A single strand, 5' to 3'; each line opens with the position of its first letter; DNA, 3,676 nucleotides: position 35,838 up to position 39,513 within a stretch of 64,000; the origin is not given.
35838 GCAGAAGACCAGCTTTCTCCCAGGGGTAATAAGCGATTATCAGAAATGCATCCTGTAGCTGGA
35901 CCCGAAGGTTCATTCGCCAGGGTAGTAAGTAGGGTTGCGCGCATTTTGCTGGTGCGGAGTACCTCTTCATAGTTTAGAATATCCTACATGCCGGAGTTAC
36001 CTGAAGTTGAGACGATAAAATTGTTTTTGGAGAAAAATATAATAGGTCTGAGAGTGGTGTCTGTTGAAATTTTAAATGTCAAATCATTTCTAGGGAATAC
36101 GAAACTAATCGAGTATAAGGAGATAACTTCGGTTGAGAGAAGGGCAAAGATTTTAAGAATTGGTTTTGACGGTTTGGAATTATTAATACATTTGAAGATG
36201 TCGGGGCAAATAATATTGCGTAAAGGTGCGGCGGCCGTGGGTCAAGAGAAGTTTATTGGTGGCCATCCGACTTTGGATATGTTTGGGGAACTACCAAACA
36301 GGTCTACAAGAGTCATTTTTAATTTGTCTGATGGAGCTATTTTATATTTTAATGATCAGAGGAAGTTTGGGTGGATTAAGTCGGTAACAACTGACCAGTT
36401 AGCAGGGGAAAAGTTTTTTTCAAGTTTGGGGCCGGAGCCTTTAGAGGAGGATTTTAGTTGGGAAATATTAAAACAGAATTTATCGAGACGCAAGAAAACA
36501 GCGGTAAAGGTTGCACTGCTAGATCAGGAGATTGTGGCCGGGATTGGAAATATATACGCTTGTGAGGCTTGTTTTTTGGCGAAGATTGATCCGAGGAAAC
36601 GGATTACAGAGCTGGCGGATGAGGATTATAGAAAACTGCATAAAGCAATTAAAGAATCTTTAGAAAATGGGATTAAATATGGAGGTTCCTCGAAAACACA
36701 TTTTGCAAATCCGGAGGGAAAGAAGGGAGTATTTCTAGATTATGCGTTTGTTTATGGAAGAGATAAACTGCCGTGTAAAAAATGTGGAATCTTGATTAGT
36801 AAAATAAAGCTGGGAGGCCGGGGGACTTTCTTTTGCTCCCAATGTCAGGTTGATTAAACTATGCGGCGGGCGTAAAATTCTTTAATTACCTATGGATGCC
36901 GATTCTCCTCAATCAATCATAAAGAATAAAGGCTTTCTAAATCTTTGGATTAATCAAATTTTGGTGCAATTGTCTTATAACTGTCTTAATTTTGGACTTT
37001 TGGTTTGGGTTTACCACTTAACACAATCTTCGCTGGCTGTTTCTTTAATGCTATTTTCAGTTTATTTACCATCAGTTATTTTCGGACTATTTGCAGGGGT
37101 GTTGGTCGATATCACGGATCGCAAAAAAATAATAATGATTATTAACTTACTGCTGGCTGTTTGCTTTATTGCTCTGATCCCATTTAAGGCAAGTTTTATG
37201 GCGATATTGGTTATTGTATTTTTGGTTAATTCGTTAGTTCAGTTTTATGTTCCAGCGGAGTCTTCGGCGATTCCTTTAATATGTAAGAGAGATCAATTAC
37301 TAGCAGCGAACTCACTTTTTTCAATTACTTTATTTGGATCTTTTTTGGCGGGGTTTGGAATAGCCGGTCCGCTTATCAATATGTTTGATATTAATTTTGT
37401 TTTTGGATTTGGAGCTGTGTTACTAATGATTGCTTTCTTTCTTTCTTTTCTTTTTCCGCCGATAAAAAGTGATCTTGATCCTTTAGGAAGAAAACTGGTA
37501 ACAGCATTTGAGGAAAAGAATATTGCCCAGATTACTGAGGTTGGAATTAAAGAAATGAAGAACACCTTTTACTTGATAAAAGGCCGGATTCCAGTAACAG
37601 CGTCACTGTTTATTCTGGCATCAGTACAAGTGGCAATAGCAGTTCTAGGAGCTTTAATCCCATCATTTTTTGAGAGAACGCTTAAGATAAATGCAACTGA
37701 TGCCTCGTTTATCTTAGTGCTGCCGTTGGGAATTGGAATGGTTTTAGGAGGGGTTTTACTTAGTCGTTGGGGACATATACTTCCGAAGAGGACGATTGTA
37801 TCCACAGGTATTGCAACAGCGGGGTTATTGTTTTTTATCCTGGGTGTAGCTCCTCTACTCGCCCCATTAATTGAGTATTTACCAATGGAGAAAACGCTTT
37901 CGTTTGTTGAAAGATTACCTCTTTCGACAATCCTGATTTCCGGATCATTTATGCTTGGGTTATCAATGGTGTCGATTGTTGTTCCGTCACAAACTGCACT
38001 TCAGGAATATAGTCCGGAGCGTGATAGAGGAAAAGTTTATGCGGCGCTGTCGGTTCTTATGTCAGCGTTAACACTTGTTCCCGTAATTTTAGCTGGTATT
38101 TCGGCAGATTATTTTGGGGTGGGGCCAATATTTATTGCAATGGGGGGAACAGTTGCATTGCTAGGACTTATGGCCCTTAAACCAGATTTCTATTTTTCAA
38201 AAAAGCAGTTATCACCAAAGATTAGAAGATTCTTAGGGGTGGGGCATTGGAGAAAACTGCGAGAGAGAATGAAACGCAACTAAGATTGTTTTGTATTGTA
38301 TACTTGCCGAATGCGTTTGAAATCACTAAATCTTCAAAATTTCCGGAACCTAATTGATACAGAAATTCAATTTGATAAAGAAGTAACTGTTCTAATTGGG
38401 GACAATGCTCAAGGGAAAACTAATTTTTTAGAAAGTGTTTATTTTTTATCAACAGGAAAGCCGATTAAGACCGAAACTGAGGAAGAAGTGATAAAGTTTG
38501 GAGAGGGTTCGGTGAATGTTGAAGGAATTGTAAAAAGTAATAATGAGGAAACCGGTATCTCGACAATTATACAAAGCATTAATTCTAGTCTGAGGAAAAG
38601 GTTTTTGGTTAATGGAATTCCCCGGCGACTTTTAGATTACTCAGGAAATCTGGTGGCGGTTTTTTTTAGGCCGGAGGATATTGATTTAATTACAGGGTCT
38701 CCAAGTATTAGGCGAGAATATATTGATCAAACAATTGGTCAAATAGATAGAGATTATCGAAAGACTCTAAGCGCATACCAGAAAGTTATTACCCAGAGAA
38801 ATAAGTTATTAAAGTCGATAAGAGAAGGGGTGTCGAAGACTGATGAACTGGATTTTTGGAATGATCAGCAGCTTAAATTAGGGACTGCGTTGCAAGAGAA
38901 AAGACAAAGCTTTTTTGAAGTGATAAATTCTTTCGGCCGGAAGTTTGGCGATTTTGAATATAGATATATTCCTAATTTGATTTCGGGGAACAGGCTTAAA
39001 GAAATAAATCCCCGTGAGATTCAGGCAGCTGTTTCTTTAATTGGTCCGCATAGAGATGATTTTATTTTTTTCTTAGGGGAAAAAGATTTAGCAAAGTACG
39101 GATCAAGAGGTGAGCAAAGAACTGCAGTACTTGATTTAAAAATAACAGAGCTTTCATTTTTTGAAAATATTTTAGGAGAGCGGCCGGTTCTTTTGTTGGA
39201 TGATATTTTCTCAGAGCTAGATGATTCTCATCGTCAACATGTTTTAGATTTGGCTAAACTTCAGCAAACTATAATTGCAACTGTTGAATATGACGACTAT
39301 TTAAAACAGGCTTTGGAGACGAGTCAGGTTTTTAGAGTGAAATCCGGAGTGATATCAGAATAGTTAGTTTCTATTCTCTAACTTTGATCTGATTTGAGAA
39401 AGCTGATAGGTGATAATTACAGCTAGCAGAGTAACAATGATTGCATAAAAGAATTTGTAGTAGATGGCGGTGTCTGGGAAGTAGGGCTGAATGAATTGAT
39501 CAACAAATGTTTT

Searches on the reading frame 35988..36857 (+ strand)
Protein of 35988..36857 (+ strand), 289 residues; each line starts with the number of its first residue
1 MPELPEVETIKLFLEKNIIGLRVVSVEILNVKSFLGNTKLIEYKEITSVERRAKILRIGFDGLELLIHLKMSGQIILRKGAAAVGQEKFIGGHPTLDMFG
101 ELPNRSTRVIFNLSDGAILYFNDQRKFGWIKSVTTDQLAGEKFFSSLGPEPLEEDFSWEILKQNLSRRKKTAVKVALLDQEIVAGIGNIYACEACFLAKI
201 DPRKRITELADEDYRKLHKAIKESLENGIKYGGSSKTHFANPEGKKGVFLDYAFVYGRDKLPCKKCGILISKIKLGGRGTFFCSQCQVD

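Call 29: search_protein_families(library=pfam, proteins=[window:35988-36857:+], max_evalue=0.001)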
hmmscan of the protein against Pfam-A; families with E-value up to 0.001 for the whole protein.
window:35988-36857:+ (289 aa): 4 families
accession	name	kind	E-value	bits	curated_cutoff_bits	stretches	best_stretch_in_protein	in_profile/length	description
PF06831.19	H2TH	-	1.4e-24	86.3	34.7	1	147-237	1-90/93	Formamidopyrimidine-DNA glycosylase H2TH domain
PF01149.29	Fapy_DNA_glyco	-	2.5e-22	80.1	25.5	1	1-129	1-116/117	Formamidopyrimidine-DNA glycosylase N-terminal domain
PF06827.20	zf-FPG_IleRS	-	1.1e-08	35.2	21.3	1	261-287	2-28/30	Zinc finger found in FPG and IleRS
PF05833.16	NFACT_N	-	0.00015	21.2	31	1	151-226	170-241/456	NFACT N-terminal and middle domains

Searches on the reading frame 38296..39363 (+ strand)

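Call 30: search_protein_families(library=pfam, proteins=[window:38296-39363:+], max_evalue=0.001)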
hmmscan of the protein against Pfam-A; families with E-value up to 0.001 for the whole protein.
window:38296-39363:+ (355 aa): 5 families
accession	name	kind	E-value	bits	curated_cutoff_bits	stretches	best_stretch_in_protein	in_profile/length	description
PF02463.25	SMC_N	-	7.7e-17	61.9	40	1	8-353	2-219/220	RecF/RecN/SMC N terminal domain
PF13175.12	AAA_15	-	3.6e-13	50.3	32.1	1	6-175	1-143/374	AAA ATPase domain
PF13476.12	AAA_23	-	2.7e-07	31.9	27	1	10-203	1-142/201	AAA domain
PF13514.12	AAA_27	-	0.0001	22.4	22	1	6-84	1-79/206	AAA domain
PF13304.12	AAA_21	-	0.00015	22.4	27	1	30-106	1-102/304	AAA domain, putative AbiEii toxin, Type IV TA system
